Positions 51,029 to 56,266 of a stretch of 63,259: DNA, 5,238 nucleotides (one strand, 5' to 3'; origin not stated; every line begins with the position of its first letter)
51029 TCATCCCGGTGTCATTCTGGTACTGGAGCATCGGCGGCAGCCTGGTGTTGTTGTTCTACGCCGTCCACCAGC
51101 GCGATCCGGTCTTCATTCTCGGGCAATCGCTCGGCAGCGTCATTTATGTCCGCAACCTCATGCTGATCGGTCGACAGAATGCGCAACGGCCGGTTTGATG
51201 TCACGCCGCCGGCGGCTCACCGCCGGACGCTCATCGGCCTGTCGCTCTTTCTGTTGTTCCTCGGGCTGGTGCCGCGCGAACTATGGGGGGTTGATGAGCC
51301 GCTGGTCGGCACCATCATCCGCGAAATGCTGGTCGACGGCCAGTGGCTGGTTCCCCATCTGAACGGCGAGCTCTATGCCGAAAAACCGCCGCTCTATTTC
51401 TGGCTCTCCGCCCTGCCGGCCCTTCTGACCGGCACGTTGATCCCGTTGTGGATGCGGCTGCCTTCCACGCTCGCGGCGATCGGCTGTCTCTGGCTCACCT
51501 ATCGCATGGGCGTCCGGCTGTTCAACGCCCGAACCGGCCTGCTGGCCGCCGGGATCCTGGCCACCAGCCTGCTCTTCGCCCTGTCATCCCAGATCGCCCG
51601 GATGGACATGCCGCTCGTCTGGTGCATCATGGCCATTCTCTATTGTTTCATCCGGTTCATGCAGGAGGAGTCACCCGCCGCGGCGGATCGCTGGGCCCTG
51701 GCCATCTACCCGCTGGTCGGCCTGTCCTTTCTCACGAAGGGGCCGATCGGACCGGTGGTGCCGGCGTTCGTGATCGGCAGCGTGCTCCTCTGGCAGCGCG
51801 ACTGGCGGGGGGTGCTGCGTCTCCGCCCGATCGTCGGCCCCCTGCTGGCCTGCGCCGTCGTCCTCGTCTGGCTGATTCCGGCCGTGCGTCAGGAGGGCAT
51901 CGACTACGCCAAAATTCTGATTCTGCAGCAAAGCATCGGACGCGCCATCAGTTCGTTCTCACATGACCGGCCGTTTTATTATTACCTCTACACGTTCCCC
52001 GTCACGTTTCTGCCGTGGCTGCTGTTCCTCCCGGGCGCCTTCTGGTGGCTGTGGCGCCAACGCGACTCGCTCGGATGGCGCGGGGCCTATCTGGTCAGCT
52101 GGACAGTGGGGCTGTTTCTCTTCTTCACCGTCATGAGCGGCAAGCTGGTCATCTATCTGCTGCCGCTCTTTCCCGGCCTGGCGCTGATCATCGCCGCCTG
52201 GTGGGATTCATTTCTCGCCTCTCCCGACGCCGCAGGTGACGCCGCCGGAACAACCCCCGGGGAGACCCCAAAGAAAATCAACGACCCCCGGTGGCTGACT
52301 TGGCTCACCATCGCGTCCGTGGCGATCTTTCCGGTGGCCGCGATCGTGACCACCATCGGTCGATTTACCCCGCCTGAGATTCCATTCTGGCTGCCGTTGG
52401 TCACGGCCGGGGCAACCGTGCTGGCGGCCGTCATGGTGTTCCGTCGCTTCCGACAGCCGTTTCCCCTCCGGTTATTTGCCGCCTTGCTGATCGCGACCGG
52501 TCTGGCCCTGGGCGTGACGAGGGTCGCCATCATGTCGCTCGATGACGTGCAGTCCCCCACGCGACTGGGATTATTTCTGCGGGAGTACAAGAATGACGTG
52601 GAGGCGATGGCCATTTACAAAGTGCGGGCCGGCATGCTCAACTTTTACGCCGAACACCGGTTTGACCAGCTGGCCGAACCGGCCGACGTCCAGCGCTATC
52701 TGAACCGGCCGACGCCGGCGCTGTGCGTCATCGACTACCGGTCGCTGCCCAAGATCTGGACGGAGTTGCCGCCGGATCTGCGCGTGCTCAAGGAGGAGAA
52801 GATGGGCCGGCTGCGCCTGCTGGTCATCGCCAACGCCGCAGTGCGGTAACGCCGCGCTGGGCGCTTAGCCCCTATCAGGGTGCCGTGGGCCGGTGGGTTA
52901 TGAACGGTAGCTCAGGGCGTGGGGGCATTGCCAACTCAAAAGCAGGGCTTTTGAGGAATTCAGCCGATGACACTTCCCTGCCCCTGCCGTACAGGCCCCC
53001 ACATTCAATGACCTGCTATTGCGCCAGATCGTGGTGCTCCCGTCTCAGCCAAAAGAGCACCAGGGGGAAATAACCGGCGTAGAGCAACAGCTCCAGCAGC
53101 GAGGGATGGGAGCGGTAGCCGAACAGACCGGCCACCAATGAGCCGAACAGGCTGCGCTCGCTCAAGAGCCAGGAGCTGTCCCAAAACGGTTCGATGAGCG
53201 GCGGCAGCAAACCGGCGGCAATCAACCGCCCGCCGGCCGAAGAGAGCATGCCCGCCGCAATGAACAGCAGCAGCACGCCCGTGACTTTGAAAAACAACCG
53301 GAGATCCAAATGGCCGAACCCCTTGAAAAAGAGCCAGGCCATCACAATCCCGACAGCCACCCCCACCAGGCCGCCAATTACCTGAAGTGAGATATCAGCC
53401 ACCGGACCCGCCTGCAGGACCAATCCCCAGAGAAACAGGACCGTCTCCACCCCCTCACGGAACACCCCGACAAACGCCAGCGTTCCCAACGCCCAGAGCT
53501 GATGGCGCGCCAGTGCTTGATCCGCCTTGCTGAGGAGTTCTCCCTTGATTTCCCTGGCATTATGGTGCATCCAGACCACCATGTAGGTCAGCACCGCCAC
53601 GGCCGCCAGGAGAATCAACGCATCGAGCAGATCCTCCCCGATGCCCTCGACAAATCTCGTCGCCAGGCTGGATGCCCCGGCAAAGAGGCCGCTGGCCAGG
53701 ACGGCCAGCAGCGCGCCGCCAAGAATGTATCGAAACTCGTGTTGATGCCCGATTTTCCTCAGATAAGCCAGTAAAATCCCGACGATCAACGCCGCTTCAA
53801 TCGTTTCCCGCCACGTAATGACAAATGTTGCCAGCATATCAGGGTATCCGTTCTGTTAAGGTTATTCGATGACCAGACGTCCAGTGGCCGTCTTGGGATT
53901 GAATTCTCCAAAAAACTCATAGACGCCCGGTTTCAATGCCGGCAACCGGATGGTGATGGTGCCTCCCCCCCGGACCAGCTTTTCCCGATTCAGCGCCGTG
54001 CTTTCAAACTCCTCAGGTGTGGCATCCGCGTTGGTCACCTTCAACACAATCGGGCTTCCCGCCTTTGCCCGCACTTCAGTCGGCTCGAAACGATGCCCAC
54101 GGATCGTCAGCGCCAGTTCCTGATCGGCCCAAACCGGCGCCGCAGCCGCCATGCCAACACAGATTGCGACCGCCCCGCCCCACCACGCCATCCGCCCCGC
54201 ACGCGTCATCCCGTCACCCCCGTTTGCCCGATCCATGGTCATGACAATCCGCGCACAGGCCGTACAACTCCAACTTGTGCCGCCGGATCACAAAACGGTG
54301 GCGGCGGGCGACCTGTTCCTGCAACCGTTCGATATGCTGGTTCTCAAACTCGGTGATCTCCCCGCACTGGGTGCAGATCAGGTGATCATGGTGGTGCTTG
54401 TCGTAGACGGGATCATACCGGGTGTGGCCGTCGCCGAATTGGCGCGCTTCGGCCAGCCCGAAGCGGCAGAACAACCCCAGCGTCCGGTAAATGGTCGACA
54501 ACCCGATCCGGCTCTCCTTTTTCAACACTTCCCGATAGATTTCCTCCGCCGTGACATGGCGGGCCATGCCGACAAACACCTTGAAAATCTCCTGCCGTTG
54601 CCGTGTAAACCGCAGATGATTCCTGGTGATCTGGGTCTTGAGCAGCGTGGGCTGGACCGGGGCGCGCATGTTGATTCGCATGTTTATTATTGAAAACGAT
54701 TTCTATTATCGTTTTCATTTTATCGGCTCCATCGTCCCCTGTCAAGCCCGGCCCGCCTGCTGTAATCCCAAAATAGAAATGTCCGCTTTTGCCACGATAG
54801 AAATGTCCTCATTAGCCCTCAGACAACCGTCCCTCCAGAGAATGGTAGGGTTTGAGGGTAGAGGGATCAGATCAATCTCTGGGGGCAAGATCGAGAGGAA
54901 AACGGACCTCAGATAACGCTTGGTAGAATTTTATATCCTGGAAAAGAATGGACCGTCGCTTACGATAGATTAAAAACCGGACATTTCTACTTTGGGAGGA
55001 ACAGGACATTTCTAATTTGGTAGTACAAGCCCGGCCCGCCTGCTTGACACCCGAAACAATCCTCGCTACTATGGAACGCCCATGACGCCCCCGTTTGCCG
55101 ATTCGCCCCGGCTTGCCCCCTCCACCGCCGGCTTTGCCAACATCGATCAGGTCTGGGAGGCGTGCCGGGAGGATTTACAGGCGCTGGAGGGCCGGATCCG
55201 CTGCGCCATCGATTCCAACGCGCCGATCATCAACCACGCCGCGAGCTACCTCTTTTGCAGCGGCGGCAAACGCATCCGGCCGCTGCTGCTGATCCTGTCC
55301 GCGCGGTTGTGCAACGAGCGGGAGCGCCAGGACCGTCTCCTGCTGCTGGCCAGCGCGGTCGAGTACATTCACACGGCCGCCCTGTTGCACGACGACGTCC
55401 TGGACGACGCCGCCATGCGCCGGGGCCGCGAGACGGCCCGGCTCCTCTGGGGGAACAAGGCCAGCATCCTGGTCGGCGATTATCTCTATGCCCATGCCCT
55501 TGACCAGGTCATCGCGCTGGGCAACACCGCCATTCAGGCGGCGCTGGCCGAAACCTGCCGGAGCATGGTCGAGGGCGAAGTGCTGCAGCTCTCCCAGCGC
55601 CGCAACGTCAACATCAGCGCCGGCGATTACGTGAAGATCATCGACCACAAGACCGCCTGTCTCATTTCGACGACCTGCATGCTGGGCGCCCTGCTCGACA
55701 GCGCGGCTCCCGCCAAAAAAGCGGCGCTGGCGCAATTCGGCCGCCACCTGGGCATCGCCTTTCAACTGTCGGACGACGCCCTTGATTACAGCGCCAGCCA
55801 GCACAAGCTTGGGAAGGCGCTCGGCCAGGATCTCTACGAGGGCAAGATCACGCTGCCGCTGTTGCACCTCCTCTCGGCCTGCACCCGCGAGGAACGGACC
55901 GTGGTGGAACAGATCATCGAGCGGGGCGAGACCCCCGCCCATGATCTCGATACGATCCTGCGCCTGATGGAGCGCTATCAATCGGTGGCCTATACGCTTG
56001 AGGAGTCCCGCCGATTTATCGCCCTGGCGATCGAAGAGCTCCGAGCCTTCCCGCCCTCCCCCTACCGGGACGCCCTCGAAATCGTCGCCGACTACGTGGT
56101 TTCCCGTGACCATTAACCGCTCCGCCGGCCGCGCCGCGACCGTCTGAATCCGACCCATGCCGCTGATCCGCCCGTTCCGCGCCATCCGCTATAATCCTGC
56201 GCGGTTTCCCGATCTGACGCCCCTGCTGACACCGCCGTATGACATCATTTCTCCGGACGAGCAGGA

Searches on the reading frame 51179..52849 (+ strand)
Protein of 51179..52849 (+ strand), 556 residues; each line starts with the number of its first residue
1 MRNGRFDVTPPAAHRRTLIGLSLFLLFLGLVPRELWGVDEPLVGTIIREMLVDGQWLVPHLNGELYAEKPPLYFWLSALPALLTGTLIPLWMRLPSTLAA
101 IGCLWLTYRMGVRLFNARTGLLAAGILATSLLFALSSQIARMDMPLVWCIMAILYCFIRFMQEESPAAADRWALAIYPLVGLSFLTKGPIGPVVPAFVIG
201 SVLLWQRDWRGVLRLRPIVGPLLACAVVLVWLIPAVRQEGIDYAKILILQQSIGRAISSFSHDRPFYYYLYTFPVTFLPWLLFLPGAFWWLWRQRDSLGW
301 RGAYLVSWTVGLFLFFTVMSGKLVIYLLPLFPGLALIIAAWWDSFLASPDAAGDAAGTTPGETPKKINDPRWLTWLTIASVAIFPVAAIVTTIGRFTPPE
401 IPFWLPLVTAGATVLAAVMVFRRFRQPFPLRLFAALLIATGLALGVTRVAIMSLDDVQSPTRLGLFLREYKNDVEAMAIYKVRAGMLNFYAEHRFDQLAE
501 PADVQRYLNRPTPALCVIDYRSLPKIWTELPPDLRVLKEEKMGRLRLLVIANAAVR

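Call 45: search_protein_families(library=pfam, proteins=[window:51179-52849:+], max_evalue=0.00001)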
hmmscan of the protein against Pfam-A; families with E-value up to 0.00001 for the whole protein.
window:51179-52849:+ (556 aa): 2 families
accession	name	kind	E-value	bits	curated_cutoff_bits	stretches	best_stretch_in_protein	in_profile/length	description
PF13231.12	PMT_2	-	1.4e-19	71.3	26.1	1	69-231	2-157/160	Dolichyl-phosphate-mannose-protein mannosyltransferase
PF02366.24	PMT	-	6.6e-16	59.1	22.7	1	46-230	38-226/245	Dolichyl-phosphate-mannose-protein mannosyltransferase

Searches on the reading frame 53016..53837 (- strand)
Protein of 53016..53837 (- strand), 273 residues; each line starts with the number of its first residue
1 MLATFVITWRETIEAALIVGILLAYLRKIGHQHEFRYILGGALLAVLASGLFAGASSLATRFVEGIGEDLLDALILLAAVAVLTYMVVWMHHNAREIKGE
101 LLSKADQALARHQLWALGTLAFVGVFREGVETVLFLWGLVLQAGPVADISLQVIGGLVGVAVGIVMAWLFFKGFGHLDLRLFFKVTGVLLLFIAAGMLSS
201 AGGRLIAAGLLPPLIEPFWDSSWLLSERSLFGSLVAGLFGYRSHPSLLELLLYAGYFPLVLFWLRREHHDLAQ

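Call 45: search_protein_families(library=pfam, proteins=[window:53016-53837:-], max_evalue=0.00001)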
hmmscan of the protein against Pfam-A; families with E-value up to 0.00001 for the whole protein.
window:53016-53837:- (273 aa): 1 family
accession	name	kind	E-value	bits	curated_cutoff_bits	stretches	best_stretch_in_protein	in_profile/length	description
PF03239.20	FTR1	-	1.2e-47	163.1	25.3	1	1-261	1-263/284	Iron permease FTR1 family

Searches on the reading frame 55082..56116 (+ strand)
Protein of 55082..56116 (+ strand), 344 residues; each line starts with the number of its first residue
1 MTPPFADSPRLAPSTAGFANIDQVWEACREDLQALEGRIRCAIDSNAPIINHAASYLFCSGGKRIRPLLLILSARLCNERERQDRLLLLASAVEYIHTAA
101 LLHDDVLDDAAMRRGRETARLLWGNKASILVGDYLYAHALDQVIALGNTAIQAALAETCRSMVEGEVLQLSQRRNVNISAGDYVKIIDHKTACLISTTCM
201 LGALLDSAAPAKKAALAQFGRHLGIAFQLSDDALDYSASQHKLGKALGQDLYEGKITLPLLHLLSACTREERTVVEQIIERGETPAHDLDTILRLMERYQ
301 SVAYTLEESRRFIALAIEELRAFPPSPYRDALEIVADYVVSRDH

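Call 45: search_protein_families(library=pfam, proteins=[window:55082-56116:+], max_evalue=0.00001)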
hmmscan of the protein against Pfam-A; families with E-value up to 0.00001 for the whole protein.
window:55082-56116:+ (344 aa): 1 family
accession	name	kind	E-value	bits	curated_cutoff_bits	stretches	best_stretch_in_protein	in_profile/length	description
PF00348.22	polyprenyl_synt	-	3.7e-71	239.7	27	1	48-295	2-250/251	Polyprenyl synthetase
